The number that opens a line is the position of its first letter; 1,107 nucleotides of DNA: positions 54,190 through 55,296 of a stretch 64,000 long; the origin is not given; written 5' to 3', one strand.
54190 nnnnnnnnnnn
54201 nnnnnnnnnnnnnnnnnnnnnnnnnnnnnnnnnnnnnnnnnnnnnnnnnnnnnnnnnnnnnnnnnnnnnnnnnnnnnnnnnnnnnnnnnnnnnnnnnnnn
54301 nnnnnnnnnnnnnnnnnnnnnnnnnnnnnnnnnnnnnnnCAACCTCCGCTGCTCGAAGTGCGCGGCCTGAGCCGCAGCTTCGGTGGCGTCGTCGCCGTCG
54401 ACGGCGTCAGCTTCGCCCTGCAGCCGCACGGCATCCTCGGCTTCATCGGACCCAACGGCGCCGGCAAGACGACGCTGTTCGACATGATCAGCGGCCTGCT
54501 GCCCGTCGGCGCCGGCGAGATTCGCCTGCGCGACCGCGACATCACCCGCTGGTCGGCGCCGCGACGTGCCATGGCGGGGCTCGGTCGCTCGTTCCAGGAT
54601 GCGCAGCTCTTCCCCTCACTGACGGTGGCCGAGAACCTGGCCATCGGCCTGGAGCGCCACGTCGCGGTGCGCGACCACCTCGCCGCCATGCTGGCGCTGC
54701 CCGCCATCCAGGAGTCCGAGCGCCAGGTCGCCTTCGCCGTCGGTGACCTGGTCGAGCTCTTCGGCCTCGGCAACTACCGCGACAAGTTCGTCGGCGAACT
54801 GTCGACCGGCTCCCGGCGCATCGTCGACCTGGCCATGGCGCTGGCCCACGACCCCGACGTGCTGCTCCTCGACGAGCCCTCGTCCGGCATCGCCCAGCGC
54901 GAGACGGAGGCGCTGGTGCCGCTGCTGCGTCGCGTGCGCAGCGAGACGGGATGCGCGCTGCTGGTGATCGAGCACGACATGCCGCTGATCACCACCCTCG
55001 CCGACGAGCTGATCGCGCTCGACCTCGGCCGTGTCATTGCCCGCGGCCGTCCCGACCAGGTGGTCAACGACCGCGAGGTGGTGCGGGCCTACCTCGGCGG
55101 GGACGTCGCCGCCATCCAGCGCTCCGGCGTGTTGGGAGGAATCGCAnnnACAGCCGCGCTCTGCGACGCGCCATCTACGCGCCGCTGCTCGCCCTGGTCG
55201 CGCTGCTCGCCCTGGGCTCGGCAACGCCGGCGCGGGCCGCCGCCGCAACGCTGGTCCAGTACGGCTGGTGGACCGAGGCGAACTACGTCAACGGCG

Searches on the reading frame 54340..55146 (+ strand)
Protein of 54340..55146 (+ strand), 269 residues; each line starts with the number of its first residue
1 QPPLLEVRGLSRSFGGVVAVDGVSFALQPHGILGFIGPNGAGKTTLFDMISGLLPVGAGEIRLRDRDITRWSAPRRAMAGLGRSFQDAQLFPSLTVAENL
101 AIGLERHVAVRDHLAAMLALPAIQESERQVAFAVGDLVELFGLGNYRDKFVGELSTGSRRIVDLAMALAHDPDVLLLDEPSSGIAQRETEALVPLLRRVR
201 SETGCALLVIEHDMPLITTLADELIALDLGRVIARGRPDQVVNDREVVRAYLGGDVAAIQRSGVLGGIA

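Call 56: search_solved_structures(query=window:54340-55146:+, max_evalue=1e-25, show_alignments=3)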
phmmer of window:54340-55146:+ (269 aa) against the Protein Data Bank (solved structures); distinct sequences matched with E-value up to 1e-25: 36.
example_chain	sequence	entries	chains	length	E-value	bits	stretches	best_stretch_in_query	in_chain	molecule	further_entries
8j5q_D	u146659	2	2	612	1.3e-38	136.5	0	3-248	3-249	Uncharacterized ABC transporter ATP-binding protein Rv1281c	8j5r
8j5s_D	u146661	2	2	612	1e-37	133.5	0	3-248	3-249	Uncharacterized ABC transporter ATP-binding protein Rv1281c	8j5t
8s7v_K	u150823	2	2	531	4e-35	125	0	6-243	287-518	Glycine betaine/carnitine/choline transport ATP-binding protein OpuCA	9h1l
5l75_A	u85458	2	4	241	9.1e-33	117.3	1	5-256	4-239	Lipopolysaccharide ABC transporter, ATP-binding protein LptB | Lipopolysaccharide export system ATP-binding protein LptB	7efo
6mit_A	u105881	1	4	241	2.2e-32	116.1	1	5-256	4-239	Lipopolysaccharide export system ATP-binding protein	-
4qc2_A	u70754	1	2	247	2.5e-32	115.9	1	5-256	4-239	ABC transporter related protein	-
4p31_A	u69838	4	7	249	2.6e-32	115.8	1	5-256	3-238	Lipopolysaccharide export system ATP-binding protein LptB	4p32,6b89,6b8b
8frp_A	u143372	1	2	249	2.9e-32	115.7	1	1-256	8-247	Lipopolysaccharide export system ATP-binding protein LptB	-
6mgf_A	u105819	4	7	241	2.9e-32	115.7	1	5-256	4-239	Lipopolysaccharide export system ATP-binding protein LptB | Lipopolysaccharide ABC transporter, ATP-binding protein LptB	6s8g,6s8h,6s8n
6mhu_A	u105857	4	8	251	3.1e-32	115.5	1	5-256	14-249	Lipopolysaccharide export system ATP-binding protein LptB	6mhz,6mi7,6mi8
8frl_A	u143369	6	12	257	3.4e-32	115.4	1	1-256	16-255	Lipopolysaccharide export system ATP-binding protein LptB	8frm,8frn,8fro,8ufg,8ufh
4p33_A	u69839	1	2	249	6.6e-32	114.5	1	5-256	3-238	Lipopolysaccharide export system ATP-binding protein LptB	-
6mbn_A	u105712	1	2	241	7.1e-32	114.4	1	5-256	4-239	Lipopolysaccharide export system ATP-binding protein LptB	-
9j4r_B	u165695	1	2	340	1.3e-31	113.6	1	2-242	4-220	Iron ABC transporter, ATP-binding protein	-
1g6h_A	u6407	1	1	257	4.2e-30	108.6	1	5-253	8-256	HIGH-AFFINITY BRANCHED-CHAIN AMINO ACID TRANSPORT ATP-BINDING PROTEIN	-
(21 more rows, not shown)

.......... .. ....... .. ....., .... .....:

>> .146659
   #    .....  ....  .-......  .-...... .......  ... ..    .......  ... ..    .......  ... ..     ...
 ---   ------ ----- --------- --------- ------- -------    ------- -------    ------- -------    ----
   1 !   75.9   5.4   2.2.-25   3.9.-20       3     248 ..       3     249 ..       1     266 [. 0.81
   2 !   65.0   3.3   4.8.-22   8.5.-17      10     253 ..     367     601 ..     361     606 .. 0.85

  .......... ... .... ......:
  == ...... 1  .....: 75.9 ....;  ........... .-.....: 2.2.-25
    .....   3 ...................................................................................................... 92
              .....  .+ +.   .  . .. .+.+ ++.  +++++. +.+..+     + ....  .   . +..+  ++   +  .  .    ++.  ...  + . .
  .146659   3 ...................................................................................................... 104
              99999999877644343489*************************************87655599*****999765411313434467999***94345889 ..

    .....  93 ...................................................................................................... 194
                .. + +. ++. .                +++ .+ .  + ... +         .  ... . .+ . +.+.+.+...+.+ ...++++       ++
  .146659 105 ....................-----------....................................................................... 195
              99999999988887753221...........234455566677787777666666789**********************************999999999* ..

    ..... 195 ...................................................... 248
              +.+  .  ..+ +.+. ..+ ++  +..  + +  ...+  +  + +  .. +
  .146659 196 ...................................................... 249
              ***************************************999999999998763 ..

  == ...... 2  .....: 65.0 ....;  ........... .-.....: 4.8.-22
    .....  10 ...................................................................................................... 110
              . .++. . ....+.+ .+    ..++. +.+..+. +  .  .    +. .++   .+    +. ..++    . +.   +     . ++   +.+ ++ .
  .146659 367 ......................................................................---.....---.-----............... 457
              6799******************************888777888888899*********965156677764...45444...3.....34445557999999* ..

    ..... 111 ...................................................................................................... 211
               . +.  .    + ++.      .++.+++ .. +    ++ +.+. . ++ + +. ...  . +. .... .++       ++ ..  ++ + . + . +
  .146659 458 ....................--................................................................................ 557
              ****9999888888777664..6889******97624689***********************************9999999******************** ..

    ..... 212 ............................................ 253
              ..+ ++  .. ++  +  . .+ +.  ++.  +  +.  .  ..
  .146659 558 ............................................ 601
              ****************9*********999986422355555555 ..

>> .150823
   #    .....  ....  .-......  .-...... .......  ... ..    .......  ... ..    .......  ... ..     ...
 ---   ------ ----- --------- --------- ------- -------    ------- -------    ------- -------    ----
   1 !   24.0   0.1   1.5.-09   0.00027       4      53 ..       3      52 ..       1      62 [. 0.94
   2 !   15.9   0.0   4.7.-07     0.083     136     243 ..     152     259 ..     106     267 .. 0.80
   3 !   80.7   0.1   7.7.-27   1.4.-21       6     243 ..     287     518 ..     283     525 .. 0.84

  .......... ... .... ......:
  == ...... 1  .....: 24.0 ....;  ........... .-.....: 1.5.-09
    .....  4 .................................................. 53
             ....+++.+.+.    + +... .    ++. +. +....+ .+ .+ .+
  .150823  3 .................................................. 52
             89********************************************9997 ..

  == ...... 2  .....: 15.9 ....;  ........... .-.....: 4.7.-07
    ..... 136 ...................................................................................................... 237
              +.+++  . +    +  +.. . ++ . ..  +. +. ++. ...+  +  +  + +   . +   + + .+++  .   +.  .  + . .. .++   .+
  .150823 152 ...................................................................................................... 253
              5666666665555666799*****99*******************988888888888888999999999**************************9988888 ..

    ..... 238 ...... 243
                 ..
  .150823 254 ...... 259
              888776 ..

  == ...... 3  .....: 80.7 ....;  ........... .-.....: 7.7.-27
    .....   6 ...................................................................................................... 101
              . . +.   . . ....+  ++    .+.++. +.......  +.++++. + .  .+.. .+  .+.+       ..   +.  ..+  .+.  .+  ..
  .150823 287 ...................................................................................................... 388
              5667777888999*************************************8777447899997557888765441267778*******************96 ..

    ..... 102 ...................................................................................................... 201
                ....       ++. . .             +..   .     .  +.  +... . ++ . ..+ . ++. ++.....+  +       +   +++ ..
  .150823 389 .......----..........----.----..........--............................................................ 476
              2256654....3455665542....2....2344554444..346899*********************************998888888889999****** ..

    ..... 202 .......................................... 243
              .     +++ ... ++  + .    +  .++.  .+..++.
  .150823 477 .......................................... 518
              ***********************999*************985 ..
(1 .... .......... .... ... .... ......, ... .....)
